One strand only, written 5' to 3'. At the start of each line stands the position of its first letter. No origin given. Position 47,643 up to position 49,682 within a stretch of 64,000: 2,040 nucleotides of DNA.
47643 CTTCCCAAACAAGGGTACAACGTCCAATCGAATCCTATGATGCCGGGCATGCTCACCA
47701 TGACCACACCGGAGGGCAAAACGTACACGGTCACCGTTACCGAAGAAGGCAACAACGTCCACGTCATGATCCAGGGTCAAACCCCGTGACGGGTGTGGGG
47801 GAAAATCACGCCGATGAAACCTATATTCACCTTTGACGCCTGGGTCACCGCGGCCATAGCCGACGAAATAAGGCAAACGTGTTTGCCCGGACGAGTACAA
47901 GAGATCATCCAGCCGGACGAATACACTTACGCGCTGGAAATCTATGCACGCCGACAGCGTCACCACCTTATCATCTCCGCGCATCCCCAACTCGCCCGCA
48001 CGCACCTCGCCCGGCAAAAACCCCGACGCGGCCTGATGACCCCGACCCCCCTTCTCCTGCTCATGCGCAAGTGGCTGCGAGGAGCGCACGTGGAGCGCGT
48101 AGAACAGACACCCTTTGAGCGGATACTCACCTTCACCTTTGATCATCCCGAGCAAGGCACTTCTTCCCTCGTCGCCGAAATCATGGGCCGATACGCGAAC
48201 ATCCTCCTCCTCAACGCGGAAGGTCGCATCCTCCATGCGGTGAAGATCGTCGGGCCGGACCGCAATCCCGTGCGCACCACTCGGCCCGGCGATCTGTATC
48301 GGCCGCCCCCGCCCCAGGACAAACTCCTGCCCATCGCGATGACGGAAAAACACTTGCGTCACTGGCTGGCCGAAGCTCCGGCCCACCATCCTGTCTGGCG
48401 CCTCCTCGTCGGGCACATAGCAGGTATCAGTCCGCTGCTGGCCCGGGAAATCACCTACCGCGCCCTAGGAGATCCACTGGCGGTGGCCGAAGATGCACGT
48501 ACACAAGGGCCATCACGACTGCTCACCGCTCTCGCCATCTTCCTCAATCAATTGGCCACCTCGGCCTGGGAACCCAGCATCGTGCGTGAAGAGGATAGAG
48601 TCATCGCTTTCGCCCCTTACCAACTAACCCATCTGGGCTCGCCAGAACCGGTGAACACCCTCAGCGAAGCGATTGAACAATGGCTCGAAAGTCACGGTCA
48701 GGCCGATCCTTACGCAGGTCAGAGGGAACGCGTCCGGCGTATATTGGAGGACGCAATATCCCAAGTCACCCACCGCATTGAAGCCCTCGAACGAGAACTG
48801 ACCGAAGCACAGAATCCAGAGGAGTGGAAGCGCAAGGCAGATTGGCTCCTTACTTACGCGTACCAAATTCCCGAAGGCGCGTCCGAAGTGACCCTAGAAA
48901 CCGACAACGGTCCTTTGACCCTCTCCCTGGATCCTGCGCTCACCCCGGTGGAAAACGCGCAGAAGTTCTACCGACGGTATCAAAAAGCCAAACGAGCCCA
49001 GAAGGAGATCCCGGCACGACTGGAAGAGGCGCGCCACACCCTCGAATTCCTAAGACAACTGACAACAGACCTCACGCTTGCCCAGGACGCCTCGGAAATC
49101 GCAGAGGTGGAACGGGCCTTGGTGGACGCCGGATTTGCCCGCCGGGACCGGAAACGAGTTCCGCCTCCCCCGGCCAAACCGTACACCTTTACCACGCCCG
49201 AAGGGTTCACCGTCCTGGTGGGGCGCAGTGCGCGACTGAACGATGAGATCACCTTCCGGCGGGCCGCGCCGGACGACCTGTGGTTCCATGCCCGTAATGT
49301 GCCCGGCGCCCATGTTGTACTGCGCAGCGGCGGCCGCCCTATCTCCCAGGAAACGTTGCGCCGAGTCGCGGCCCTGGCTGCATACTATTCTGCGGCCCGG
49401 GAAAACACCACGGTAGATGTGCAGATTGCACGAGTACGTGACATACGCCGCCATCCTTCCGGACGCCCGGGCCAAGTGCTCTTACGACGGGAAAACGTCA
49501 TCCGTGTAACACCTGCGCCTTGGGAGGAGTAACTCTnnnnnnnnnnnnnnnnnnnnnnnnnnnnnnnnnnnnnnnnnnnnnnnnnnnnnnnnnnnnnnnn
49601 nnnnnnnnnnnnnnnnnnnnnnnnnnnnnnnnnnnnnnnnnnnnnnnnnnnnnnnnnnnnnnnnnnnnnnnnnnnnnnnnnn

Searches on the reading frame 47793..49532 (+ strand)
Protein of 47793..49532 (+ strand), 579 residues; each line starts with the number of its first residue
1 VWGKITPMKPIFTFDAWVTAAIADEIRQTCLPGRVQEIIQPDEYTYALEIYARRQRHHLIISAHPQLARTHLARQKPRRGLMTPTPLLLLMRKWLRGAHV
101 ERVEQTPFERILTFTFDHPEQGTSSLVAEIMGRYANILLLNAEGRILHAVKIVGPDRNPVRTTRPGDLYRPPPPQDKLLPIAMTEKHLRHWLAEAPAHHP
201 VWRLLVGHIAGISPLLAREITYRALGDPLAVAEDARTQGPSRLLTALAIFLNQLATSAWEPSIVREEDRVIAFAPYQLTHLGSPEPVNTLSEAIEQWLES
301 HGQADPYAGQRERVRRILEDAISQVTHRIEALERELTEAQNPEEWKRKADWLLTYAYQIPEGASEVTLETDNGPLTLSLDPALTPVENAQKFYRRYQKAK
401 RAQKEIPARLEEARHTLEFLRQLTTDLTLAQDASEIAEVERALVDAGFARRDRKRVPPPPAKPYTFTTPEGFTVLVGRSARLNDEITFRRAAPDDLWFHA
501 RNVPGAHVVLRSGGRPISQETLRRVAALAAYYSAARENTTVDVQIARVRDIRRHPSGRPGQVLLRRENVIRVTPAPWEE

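Call 3: search_protein_families(library=pfam, proteins=[window:47793-49532:+], max_evalue=0.01)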
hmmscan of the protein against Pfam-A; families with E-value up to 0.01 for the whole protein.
window:47793-49532:+ (579 aa): 3 families
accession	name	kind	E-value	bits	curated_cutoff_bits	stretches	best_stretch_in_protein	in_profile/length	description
PF05833.16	NFACT_N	-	2.4e-100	336.9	31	1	15-455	1-449/456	NFACT N-terminal and middle domains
PF05670.18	NFACT-R_1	-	6.3e-13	49.7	29.8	1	462-556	1-98/112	NFACT protein RNA binding domain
PF18297.6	NFACT-R_2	-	4.1e-07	30.5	26.9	1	466-548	4-82/104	NFACT protein RNA binding domain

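Call 4: search_protein_families(library=ncbifam, proteins=[window:47793-49532:+], max_evalue=0.01)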
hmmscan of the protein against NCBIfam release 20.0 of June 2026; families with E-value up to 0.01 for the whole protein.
window:47793-49532:+ (579 aa): 2 families
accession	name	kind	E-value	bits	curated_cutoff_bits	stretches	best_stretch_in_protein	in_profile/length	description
NF038240.1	fibro_bind_EfbA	exception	5.2e-88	296.1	1025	1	13-575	2-558/567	fibronectin-binding protein EfbA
NF041120.1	RqcH_arch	equivalog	3.6e-40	138.4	400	2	20-358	6-324/645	ribosome rescue protein RqcH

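Call 17: find_homologous_proteins(query=window:47814-49532:+, max_evalue=1e-10)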
Query window:47814-49532:+ (572 aa): 881 proteins with E <= 1e-10 among 8000 candidates; the best 120 are listed.
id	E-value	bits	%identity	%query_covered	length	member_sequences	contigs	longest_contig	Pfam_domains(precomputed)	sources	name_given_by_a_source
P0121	0.0e+0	1279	100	100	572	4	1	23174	PF18297.7,PF05670.19,PF05833.17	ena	-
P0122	0.0e+0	1086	83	100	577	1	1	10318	PF18297.7,PF05670.19,PF05833.17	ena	-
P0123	0.0e+0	1067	83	100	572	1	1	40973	PF18297.7,PF05670.19,PF05833.17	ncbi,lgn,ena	-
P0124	1.9e-297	1006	78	100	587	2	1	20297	PF18297.7,PF05670.19,PF05833.17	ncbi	-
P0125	1.5e-280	950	73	100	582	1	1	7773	PF05670.19,PF05833.17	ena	-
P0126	2.1e-280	949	74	100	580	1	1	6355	PF18297.7,PF05670.19,PF05833.17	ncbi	-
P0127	4.2e-280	948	73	100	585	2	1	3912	PF18297.7,PF05670.19,PF05833.17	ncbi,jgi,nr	ncbi:MAG: fibronectin/fibrinogen-binding protein [Chloroflexi bacterium]|nr:fibronectin/fibrinogen-b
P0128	4.6e-277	938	73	100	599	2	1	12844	PF18297.7,PF05670.19,PF05833.17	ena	-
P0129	1.4e-271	920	72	100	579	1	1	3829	PF05670.19,PF05833.17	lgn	-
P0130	3.0e-271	919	72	100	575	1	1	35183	PF05670.19,PF05833.17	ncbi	-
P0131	1.5e-270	917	72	100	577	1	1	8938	PF05670.19,PF05833.17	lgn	-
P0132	4.6e-268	909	71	100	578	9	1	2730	PF18297.7,PF05670.19,PF05833.17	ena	-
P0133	8.2e-267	904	71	100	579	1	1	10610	PF05670.19,PF05833.17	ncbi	-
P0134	2.3e-264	896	70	100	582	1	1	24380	PF05670.19,PF05833.17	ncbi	-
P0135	2.5e-263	893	70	100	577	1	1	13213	PF05670.19,PF05833.17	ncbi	-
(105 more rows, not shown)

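Call 19: find_encoding_contigs(protein=P0124, flank=5000, max_places=1)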
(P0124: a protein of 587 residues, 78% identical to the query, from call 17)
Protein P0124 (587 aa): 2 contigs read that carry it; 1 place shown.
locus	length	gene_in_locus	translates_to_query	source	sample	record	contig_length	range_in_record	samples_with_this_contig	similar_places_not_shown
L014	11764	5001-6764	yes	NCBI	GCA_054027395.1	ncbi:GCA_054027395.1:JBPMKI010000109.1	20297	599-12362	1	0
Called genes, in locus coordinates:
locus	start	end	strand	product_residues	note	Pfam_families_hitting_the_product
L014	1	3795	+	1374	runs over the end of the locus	-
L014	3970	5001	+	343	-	PF01522:Polysacc_deac_1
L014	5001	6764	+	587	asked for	PF05833:NFACT_N, PF18297:NFACT-R_2 (faint), PF05670:NFACT-R_1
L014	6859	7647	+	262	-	PF01145:Band_7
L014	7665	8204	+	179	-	PF18306:LDcluster4, PF03641:Lysine_decarbox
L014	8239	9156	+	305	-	PF04227:Indigoidine_A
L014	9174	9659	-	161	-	PF14343:PrcB_C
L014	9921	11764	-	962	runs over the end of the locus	PF08486:SpoIID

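Call 20: find_encoding_contigs(protein=P0130, flank=5000, max_places=1)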
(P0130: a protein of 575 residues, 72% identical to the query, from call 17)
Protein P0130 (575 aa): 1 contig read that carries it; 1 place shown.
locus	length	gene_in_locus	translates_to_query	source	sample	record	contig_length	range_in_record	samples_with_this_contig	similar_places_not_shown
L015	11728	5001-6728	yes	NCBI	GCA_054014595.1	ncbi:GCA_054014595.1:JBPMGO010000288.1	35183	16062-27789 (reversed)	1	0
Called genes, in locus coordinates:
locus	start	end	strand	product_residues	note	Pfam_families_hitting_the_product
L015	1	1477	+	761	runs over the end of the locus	PF00582:Usp, PF04087:DUF389, PF08239:SH3_3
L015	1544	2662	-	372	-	PF01658:Inos-1-P_synth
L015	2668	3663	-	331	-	PF00356:LacI, PF00532:Peripla_BP_1, PF13407:Peripla_BP_4, PF13377:Peripla_BP_3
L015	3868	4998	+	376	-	PF01522:Polysacc_deac_1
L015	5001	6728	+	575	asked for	PF05833:NFACT_N, PF05670:NFACT-R_1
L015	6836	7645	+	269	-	PF01145:Band_7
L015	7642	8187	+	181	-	PF18306:LDcluster4, PF18171:LSDAT_prok (faint), PF03641:Lysine_decarbox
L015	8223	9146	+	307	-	PF04227:Indigoidine_A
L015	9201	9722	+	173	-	PF19928:DUF6391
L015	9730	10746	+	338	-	PF06144:DNA_pol3_delta (weak), PF21694:DNA_pol3_delta_C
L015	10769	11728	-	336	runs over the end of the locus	PF12911:OppC_N, PF00528:BPD_transp_1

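Call 21: find_encoding_contigs(protein=P0134, flank=5000, max_places=1)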
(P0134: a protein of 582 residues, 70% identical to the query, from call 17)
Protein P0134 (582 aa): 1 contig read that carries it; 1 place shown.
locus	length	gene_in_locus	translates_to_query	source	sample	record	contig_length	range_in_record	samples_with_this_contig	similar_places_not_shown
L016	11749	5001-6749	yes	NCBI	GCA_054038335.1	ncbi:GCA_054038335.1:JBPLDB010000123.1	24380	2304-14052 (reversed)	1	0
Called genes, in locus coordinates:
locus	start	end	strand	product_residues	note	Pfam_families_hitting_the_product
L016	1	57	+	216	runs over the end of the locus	PF07796:DUF1638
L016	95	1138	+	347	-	PF01699:Na_Ca_ex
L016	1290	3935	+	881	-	PF06848:Disaggr_repeat, PF24517:CBM96 (weak)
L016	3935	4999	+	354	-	PF01522:Polysacc_deac_1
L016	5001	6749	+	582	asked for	PF05833:NFACT_N, PF05670:NFACT-R_1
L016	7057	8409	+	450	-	PF01547:SBP_bac_1, PF13416:SBP_bac_8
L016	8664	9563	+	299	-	PF00528:BPD_transp_1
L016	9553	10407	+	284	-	PF00528:BPD_transp_1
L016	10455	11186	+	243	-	PF00730:HhH-GPD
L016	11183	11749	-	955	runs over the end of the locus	?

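Call 24: find_related_loci(query=A1, collection=genome_contigs, flank=8000)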
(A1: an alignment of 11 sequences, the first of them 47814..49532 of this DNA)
Query A1 (572 aa) in genome_contigs; peptide patterns used: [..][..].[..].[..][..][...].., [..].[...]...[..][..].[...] (x = any residue, [..] = any of these).
600 stretches matched a pattern (row limit reached: there are more); 501 encode a relative of the query (tblastn E <= 1e-3); the best 80 are kept; 80 distinct loci.
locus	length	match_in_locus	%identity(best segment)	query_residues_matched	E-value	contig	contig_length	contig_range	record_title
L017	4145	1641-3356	69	1-572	0e+0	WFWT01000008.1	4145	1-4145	MAG: Anaerolineae bacterium isolate S141_23 k151_115339, whole genome shotgun sequence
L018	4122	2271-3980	66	2-571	0e+0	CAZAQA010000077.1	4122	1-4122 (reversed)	MAG TPA_asm: uncultured Anaerolineae bacterium isolate binchicken_co64_79 genome assembly, contig: NODE_13590_length_412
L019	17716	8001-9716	83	1-572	0e+0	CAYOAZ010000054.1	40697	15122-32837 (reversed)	MAG TPA_asm: uncultured Anaerolineae bacterium isolate binchicken_co219_180 genome assembly, contig: k141_546964, whole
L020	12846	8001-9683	45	7-567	6e-147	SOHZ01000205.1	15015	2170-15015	MAG: Anaerolineales bacterium isolate E26_bin7 NODE_146_length_15015_cov_12.063703, whole genome shotgun sequence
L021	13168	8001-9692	44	3-567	1e-145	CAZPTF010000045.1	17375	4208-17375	MAG TPA_asm: uncultured Anaerolineae bacterium isolate SRP241326_co3_194 genome assembly, contig: NODE_4311_length_17375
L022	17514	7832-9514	45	7-567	4e-145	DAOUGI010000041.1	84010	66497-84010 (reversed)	MAG TPA_asm: Anaerolineae bacterium isolate R44_137 k83_2783582, whole genome shotgun sequence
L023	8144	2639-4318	46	4-567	1e-144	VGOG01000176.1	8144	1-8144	MAG: Chloroflexi bacterium isolate K_DeepCast_250m_m2_317 K_DeepCast_250m_m2_317_Ga0194125_10019442, whole genome shotgu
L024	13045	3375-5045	47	7-569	3e-143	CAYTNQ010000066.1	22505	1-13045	MAG TPA_asm: uncultured Anaerolineales bacterium isolate binchicken_co294_35 genome assembly, contig: NODE_2633_length_2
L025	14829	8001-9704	43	7-567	9e-143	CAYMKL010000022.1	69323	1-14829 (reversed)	MAG TPA_asm: uncultured Anaerolineae bacterium isolate SRP167671_co1_184 genome assembly, contig: NODE_407_length_69323_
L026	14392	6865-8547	45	7-567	2e-140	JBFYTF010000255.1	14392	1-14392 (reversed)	MAG: Anaerolineae bacterium isolate PPR_0259 PPR_0259._bin.108.fa_k121_4587316, whole genome shotgun sequence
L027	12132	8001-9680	44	7-567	5e-140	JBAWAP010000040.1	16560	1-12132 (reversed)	MAG: Anaerolineae bacterium isolate MFD04381_ilm_asm_bin11 k127_34735, whole genome shotgun sequence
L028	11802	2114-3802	46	4-569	3e-138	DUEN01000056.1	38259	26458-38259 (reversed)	MAG TPA_asm: Caldilineae bacterium isolate J4 Contig56, whole genome shotgun sequence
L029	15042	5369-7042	45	5-565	8e-138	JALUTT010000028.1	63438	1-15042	MAG: Anaerolineae bacterium isolate 128-326_maxbin2_scaf2bin.035 128-326_scaffold_151_c1, whole genome shotgun sequence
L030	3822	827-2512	46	7-568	4e-140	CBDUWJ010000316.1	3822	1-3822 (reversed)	MAG TPA_asm: uncultured Anaerolineae bacterium isolate SRR22302363_binner13_Refined_38 genome assembly, contig: ERZ25749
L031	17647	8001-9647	44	7-565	6e-136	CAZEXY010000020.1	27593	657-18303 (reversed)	MAG TPA_asm: uncultured Anaerolineae bacterium isolate SRP163575_co1_279 genome assembly, contig: NODE_3434_length_27593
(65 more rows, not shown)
